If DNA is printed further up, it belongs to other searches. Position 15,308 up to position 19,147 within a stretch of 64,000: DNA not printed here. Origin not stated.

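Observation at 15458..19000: TatC fused in frame to an LptD-like outer-membrane protein via an internal signal-peptide-like segment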

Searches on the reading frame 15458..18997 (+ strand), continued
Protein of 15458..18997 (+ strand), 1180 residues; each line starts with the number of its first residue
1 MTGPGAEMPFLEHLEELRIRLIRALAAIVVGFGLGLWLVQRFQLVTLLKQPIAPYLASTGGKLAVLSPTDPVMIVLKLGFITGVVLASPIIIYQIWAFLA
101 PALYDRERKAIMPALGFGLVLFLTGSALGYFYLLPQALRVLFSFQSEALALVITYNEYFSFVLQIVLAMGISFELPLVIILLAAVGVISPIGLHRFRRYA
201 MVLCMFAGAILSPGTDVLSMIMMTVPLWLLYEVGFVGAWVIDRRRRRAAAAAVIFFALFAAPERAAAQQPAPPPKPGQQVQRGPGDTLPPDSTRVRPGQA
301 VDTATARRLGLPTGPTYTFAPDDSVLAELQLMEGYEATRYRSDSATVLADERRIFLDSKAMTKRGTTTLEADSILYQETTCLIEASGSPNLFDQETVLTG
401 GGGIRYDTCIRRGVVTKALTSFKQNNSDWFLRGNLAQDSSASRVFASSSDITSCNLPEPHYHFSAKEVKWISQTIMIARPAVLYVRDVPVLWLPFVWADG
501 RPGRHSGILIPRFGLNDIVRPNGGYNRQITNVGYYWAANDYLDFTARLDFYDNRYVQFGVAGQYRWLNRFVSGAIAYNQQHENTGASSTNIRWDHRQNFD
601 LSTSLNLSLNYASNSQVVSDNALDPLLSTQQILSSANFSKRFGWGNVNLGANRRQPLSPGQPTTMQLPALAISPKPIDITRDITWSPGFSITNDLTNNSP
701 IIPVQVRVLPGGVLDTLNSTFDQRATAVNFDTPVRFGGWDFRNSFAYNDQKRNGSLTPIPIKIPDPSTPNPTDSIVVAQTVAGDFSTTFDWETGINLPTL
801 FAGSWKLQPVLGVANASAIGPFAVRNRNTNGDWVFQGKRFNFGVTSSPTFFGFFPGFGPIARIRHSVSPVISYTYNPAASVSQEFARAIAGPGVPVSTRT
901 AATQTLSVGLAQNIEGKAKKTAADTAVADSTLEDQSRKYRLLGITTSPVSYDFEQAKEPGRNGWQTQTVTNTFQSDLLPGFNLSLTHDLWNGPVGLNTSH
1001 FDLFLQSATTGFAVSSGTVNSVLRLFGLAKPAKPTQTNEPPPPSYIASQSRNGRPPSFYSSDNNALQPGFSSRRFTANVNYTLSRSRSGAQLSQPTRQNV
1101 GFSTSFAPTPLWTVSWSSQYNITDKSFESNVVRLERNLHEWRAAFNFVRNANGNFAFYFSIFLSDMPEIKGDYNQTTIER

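Call 37: predict_structure(alignment_id=A1)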
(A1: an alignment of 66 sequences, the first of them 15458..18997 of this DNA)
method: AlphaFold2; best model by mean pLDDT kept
length: 1180 residues; sequences in the alignment: 66
mean_pLDDT: 75.4   pTM: 0.53
mean pLDDT of the five models: 75.4, 74.1, 72.0, 71.1, 71.0
residues with pLDDT >= 90: 274; 70-90: 557; 50-70: 202; < 50: 147
segments of 3 or more residues with pLDDT < 50: 1-8, 250-297, 437-442, 444-459, 468-470, 472-475, 508-520, 928-933, 1035-1037, 1041-1072
pLDDT, mean of each block of 10 residues (from residue 1): 40 78 90 93 86 79 75 87 90 80 69 85 91 88 65 77 87 86 84 88 82 69 85 91 72 41 34 34 31 43 59 80 79 82 88 89 87 89 88 80 82 73 58 51 42 39 51 50 55 55 52 43 52 67 76 78 73 86 84 85 84 75 60 85 89 77 88 90 92 90 72 74 93 90 94 75 69 65 88 90 87 87 91 92 91 85 91 94 88 78 93 88 54 65 94 92 94 88 94 90 94 80 73 51 40 32 33 74 84 80 82 85 87 78 79 75 61 60
secondary structure, 60 per line:
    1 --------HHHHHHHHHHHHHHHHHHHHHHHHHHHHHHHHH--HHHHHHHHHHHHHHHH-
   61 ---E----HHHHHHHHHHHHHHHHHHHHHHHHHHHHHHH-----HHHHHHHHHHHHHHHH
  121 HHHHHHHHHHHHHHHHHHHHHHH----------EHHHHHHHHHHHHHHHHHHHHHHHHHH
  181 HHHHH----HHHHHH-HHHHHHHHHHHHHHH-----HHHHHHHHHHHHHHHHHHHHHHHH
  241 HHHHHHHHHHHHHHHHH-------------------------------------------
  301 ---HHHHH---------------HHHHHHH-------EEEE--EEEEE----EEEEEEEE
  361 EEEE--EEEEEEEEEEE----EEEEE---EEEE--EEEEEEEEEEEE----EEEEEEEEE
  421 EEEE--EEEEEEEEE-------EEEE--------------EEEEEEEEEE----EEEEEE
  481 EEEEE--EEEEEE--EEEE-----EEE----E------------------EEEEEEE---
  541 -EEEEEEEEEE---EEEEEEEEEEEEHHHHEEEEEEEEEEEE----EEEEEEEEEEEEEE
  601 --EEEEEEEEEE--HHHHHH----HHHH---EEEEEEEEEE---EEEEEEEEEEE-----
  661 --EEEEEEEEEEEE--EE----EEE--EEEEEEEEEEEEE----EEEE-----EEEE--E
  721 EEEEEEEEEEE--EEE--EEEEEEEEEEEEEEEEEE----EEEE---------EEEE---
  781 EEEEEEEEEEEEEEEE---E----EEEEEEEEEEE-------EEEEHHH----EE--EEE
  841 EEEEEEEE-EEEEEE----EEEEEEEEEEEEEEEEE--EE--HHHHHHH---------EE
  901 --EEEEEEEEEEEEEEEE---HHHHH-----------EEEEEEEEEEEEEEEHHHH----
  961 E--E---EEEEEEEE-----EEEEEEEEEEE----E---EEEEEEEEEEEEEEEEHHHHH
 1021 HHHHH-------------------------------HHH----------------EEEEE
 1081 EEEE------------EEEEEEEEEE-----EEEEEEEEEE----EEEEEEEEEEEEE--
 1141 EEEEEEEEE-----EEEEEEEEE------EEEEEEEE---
elements in order (helices of 4 or more, strands of 3 or more residues): H9-41 H44-59 H69-99 H105-143 H155-185 H190-195 H197-211 H217-257 H304-308 H324-330 E338-341 E344-348 E353-364 E367-377 E382-386 E390-393 E396-407 E412-424 E427-435 E443-446 E461-470 E475-485 E488-493 E496-499 E505-507 E531-537 E542-551 E555-566 H567-570 E571-582 E587-600 E603-612 H615-620 H625-628 E632-641 E645-655 E663-674 E683-685 E688-700 E705-708 E714-717 E720-731 E734-736 E739-756 E761-764 E774-777 E781-796 E805-815 E823-826 E838-848 E850-855 E860-876 H883-889 E903-918 H922-926 E938-952 H953-956 E968-975 E981-991 E1000-1015 H1016-1025 E1076-1084 E1097-1106 E1112-1121 E1126-1138 E1141-1149 E1155-1163 E1170-1177

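Call 39: search_solved_structures(query=A1, max_evalue=0.01)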
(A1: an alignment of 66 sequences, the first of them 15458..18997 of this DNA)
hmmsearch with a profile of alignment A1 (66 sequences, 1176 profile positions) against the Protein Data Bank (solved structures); distinct sequences matched with E-value up to 0.01: 9.
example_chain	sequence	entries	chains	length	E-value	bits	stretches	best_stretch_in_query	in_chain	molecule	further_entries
4htt_A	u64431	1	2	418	1.3e-68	234.8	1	8-256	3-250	Sec-independent protein translocase protein TatC, Lysozyme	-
4b4a_A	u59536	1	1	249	6.1e-67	229.4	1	8-246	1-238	SEC-INDEPENDENT PROTEIN TRANSLOCASE PROTEIN TATC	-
4hts_A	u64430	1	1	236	3.5e-64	220.2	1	6-240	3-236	Sec-independent protein translocase protein TatC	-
9dzz_A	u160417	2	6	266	1.1e-59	205.3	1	8-247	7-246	Sec-independent protein translocase protein TatC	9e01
9r91_A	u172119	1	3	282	1.4e-59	205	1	8-247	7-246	Sec-independent protein translocase protein TatC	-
9e03_A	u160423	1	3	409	1.2e-50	175.3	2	8-141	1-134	Sec-independent protein translocase protein TatC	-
9e02_E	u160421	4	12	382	1.7e-50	174.9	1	61-241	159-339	Sec-independent protein translocase protein TatC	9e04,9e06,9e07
8h1r_A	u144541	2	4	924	6.1e-06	27.3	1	339-562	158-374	LPS-assembly protein LptD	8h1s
7omm_A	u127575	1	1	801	6.9e-06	27.2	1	350-661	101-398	LPS-assembly protein LptD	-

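Call 40: fold_search(model_id=the predicted structure, library=pdb)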
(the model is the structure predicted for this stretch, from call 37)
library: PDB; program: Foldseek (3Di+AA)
matches with E <= 10: 747; with E <= 0.001: 65
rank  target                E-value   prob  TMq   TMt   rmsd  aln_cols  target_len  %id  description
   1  8h1s_C                6.7e-22  1.00  0.34  0.45  13.2       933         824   11  Crystal structure of apo-LptDE complex (released 2023-10-11)
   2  8h1s_A                1.7e-20  1.00  0.34  0.45  14.4       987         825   12  Crystal structure of apo-LptDE complex (released 2023-10-11)
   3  7omm_A                3.8e-20  1.00  0.35  0.53  10.7       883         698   12  Cryo-EM structure of N. gonorhoeae LptDE in complex with ProMacrobodies (MBPs have not been built de novo) (released 2022-05-04)
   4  8h1r_D                1.0e-19  1.00  0.35  0.49  13.2       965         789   12  Crystal structure of LptDE-YifL complex (released 2023-10-25)
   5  5iv9_A                3.9e-19  1.00  0.34  0.49  14.1       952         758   11  The LPS Transporter LptDE from Klebsiella pneumoniae, full-length (released 2016-05-18)
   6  8h1r_A                5.8e-19  1.00  0.31  0.45  13.7       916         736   11  Crystal structure of LptDE-YifL complex (released 2023-10-25)
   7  9a39_MODEL_1_A        2.9e-18  1.00  0.32  0.44  14.9       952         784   10  Model of E. coli LptD by in-cell photo-crosslinking MS and deep learning (released 2023-02-24)
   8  9kn3_A                3.7e-18  1.00  0.35  0.52  13.3       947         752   10  Cryo-EM structure of LptDEM complex from Escherichia coli (released 2025-07-23)
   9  4q35_A                4.0e-18  1.00  0.30  0.44  18.7       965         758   10  Structure of a membrane protein (released 2014-06-25)
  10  9ia5_A                1.6e-16  1.00  0.32  0.48  13.7       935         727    9  LpDEM from Escherichia coli (released 2025-12-10)
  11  9fz5_A                2.4e-16  1.00  0.33  0.48  12.2       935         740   10  Cryo-EM structure of LptDE-YedD complex from Escherichia Coli (released 2025-04-09)
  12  9rpr_A                7.2e-16  1.00  0.33  0.49  13.9       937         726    9  Cryo-EM structure of LptDEM complex containing Shigella flexneri LptE and endogenous E. coli LptD and LptM (released 2025-12-10)
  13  9rps_A                2.1e-15  1.00  0.34  0.50  12.1       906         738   10  Cryo-EM structure of Shigella flexneri LptDE in complex with RTP45 superinfection exclusion protein from RTP bacteriop (released 2025-12-10)
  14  9ia0_A                2.4e-15  1.00  0.32  0.47  14.0       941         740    9  LpDE from Escherichia coli (released 2025-12-10)
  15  9ia2_A                7.7e-15  1.00  0.33  0.49  13.5       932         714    9  LpDEM from Escherichia coli (released 2025-12-10)
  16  4hts                  9.7e-12  1.00  0.17  0.70   4.6       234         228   38  Crystal Structure of Twin Arginine Translocase Receptor- TatC (released 2013-05-01)
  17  4b4a                  1.6e-11  1.00  0.16  0.69   4.6       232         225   38  Structure of the TatC core of the twin arginine protein translocation system (released 2012-12-05)
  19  9e02_A                8.6e-11  1.00  0.17  0.71   4.5       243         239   30  Cryo-EM structure of a TatBC complex from Nitratifractor salsuginis (released 2025-08-27)
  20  9dzz_A                9.0e-11  1.00  0.18  0.76   4.2       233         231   33  Cryo-EM structure of a TatBC complex from Escherichia coli (released 2025-08-27)
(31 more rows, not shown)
